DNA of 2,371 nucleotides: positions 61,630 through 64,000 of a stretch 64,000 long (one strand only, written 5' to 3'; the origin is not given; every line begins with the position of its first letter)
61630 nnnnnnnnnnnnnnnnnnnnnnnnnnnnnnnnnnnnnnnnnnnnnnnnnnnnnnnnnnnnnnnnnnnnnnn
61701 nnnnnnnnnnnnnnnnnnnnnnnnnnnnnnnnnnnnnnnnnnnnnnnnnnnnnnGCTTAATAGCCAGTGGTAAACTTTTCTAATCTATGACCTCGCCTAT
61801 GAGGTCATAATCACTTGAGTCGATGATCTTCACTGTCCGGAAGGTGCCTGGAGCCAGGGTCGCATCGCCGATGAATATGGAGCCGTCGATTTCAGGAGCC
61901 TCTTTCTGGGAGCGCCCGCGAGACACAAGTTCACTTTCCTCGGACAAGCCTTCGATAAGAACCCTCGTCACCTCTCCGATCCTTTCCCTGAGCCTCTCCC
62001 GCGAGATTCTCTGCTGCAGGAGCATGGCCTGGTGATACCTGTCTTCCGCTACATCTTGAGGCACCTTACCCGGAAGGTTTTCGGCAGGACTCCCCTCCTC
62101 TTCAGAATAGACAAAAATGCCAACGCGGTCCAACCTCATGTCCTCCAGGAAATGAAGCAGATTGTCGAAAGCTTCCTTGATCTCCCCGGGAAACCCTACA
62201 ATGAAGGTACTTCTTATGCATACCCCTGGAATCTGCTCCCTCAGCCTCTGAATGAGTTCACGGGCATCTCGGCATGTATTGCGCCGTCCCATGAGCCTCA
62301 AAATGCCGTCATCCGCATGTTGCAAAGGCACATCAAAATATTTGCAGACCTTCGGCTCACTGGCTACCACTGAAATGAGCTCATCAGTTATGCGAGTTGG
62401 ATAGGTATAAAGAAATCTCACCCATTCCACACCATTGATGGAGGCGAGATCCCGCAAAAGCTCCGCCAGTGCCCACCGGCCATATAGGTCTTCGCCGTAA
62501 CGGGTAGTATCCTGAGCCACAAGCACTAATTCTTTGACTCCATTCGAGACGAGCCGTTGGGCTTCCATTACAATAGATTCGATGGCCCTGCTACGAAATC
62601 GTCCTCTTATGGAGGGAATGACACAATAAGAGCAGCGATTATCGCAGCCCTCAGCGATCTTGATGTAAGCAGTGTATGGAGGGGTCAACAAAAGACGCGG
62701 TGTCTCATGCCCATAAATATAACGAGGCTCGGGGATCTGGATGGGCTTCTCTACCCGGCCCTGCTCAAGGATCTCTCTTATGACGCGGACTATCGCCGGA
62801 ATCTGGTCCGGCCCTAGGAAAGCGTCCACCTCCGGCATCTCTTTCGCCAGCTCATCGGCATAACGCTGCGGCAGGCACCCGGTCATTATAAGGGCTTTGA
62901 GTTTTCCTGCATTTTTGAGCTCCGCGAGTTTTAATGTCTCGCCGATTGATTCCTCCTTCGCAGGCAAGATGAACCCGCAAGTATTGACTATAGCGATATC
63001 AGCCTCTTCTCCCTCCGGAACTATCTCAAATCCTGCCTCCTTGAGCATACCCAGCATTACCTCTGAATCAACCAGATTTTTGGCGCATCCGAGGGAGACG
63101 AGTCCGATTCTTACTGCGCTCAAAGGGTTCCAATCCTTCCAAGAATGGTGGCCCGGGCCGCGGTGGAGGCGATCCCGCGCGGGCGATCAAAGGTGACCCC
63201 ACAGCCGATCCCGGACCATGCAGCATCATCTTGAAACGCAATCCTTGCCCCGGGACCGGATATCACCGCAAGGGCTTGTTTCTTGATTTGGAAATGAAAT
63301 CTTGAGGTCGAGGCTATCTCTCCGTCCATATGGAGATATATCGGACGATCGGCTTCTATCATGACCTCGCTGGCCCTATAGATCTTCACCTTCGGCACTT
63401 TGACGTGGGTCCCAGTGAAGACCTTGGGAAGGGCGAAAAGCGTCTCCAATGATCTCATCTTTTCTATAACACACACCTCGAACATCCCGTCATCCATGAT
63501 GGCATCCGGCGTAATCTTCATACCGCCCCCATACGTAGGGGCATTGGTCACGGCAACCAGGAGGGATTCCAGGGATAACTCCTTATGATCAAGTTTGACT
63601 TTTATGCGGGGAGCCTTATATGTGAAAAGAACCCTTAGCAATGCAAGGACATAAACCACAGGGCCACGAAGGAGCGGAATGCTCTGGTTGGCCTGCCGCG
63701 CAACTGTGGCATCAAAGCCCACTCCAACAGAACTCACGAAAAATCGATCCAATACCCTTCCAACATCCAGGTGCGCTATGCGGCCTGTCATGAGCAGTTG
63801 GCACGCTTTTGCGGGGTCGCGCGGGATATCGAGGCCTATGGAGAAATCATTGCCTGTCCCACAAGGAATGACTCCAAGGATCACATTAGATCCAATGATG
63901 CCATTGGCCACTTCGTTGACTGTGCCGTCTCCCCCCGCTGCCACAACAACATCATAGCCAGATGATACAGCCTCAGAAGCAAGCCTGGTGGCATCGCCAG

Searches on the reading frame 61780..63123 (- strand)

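Call 65: search_protein_families(library=pfam, proteins=[window:61780-63123:-], max_evalue=0.00001)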
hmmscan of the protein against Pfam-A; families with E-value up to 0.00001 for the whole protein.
window:61780-63123:- (447 aa): 3 families
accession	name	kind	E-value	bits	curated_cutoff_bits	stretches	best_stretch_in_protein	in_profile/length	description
PF00919.26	UPF0004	-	3.6e-26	91.5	27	1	6-104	2-98/98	Uncharacterized protein family UPF0004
PF04055.27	Radical_SAM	-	3.8e-23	82.9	29.5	1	155-326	2-166/166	Radical SAM superfamily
PF18693.7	TRAM_2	-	2.3e-17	63.3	27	1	382-446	1-63/63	TRAM domain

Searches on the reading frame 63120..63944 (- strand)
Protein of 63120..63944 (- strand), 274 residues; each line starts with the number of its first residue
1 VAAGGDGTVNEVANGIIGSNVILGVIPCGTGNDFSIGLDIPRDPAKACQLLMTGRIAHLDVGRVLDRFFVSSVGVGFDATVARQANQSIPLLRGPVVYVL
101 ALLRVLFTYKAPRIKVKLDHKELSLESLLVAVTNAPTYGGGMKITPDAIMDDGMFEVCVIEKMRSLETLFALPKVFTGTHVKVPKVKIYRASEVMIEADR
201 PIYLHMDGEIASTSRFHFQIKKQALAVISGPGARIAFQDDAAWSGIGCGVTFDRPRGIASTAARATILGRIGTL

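Call 65: search_protein_families(library=pfam, proteins=[window:63120-63944:-], max_evalue=0.00001)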
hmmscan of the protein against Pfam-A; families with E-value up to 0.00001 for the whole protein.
window:63120-63944:- (274 aa): 2 families
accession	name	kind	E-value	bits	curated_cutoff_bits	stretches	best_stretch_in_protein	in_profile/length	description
PF19279.4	YegS_C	-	5.2e-39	134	27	1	72-228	2-157/158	YegS C-terminal NAD kinase beta sandwich-like domain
PF00781.29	DAGK_cat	-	3.4e-18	65.9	23.6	1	1-64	60-125/125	Diacylglycerol kinase catalytic domain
